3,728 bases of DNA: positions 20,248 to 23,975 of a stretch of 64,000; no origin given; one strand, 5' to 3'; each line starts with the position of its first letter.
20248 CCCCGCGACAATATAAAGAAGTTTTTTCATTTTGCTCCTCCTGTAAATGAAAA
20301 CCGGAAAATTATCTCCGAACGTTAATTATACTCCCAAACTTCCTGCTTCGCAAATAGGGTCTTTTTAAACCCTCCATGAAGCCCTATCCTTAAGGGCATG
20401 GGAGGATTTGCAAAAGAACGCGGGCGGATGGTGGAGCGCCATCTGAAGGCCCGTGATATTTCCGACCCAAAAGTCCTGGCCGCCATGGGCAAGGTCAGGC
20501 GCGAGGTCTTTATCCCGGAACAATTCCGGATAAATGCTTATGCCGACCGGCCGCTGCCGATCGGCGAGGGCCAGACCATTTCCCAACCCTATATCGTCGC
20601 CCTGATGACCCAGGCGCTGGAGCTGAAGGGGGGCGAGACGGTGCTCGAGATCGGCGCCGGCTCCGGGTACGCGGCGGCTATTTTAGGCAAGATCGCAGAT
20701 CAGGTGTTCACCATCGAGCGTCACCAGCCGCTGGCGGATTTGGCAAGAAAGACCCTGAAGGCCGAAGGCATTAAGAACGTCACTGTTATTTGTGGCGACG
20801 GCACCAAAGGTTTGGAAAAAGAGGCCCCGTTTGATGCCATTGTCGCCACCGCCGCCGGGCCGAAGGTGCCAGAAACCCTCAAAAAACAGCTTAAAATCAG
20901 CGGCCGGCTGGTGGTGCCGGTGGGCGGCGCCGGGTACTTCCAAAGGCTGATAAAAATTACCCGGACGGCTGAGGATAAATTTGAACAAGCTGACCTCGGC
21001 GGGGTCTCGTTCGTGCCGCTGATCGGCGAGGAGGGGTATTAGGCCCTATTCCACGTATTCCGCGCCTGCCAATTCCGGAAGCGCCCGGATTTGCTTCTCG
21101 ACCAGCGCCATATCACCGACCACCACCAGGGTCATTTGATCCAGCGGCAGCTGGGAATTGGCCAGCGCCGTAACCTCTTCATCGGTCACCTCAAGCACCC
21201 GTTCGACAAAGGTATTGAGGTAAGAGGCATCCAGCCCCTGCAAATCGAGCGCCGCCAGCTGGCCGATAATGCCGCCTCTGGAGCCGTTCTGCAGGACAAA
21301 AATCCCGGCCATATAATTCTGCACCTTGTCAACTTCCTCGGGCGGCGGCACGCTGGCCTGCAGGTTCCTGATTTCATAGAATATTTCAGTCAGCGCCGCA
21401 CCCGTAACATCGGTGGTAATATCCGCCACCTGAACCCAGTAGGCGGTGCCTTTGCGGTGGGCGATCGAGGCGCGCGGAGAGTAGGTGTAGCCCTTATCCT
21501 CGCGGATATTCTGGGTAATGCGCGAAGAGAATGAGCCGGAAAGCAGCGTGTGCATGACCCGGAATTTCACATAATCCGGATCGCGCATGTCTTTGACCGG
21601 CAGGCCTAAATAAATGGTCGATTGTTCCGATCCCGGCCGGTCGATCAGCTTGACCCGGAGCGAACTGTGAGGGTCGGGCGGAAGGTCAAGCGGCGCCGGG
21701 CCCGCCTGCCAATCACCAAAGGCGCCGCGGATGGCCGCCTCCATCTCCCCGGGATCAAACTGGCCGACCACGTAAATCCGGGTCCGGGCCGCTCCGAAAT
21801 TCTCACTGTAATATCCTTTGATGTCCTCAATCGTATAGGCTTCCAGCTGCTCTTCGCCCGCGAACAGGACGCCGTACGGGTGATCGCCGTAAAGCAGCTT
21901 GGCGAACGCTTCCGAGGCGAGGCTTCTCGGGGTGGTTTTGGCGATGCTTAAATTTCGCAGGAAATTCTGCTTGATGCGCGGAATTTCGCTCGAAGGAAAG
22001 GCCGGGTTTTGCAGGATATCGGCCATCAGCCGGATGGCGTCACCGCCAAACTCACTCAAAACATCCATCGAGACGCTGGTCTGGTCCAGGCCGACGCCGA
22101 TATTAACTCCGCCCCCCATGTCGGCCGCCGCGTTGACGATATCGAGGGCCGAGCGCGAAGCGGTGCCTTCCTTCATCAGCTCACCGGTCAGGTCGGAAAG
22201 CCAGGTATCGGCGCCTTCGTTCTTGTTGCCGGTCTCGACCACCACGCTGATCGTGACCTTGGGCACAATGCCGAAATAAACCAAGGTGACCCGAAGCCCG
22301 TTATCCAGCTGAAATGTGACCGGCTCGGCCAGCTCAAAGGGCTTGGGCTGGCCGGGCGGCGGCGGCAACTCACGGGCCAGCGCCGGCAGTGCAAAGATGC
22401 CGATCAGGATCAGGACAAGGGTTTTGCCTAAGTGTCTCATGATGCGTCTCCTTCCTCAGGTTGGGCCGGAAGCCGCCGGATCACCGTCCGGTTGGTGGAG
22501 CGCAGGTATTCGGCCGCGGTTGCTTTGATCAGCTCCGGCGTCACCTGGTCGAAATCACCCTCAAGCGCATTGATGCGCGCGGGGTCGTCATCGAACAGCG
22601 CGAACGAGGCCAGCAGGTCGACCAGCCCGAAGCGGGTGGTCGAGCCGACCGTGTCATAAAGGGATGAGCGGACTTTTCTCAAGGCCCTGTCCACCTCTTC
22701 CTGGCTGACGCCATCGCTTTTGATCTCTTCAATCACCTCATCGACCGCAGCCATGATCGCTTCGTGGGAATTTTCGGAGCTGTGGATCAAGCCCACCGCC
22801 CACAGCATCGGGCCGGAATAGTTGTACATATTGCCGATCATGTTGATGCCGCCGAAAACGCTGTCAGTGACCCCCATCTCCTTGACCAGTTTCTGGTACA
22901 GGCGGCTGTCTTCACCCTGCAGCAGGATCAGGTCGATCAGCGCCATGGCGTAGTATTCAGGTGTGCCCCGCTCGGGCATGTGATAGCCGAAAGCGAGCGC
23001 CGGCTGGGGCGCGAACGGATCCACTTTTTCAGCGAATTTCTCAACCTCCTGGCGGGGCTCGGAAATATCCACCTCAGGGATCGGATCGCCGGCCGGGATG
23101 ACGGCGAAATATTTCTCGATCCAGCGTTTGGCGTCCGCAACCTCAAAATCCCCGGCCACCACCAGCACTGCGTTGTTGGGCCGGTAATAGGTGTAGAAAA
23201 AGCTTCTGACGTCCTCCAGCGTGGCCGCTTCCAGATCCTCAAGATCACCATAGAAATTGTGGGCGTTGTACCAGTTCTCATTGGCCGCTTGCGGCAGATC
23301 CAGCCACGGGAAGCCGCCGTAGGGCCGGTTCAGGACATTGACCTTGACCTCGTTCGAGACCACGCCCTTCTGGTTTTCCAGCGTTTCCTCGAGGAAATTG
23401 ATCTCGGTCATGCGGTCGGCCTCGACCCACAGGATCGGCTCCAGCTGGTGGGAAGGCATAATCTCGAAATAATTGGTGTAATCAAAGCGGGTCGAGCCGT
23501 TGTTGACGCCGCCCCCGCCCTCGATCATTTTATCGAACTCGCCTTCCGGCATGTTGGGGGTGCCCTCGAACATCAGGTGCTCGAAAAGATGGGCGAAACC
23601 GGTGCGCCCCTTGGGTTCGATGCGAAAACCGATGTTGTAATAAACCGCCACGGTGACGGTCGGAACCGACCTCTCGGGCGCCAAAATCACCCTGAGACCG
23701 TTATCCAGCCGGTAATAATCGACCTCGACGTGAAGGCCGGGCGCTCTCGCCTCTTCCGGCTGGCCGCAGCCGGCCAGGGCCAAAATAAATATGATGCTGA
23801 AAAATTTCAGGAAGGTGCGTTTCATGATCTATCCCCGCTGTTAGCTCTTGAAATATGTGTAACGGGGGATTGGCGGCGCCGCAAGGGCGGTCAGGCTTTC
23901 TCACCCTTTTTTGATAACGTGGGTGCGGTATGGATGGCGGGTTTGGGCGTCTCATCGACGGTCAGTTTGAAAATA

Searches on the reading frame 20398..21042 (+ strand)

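Call 76: search_protein_families(library=pfam, proteins=[window:20398-21042:+], max_evalue=0.00001)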
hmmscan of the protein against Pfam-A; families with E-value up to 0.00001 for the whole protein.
window:20398-21042:+ (214 aa): 5 families
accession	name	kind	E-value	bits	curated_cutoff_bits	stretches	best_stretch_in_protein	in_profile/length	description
PF01135.25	PCMT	-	3.3e-61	207.1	20.3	1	10-212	5-209/210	Protein-L-isoaspartate(D-aspartate) O-methyltransferase (PCMT)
PF00398.26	RrnaAD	-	8.9e-09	35.3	24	1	71-137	23-87/263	Ribosomal RNA adenine dimethylase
PF13649.12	Methyltransf_25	-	2.8e-08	34.8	27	1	82-153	1-73/97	Methyltransferase domain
PF13847.12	Methyltransf_31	-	3.7e-06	27.1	27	1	77-173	2-109/145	Methyltransferase domain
PF08241.18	Methyltransf_11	-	6.3e-06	27.2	21.2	0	83-153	1-69/95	Methyltransferase domain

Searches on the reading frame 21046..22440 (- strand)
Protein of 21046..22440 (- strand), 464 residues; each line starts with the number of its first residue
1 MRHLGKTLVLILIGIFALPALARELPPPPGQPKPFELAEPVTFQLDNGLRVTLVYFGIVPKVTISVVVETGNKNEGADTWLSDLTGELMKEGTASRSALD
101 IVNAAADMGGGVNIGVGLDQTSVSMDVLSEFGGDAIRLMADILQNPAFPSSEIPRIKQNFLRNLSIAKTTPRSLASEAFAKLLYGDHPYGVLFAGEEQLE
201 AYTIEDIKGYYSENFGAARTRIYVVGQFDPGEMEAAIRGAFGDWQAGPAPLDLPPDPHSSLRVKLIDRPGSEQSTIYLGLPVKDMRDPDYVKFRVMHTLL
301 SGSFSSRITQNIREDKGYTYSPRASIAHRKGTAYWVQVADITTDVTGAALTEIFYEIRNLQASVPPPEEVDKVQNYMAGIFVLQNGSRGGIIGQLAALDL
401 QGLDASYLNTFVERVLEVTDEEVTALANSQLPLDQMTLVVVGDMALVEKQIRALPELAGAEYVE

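Call 76: search_protein_families(library=pfam, proteins=[window:21046-22440:-], max_evalue=0.00001)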
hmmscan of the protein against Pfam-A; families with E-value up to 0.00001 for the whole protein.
window:21046-22440:- (464 aa): 2 families
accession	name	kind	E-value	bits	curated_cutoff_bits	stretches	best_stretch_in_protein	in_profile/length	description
PF05193.26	Peptidase_M16_C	-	1.3e-30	107.1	23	1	203-375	3-179/181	Peptidase M16 inactive domain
PF00675.25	Peptidase_M16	-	6.2e-09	36.3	22.3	1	60-187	11-139/149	Insulinase (Peptidase family M16)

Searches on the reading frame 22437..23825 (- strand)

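Call 76: search_protein_families(library=pfam, proteins=[window:22437-23825:-], max_evalue=0.00001)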
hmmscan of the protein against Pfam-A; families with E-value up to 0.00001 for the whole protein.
window:22437-23825:- (462 aa): 2 families
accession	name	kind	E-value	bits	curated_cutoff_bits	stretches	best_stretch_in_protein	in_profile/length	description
PF05193.26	Peptidase_M16_C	-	9.4e-36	123.8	23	1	201-384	2-180/181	Peptidase M16 inactive domain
PF00675.25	Peptidase_M16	-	4.6e-18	66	22.3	1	46-162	2-118/149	Insulinase (Peptidase family M16)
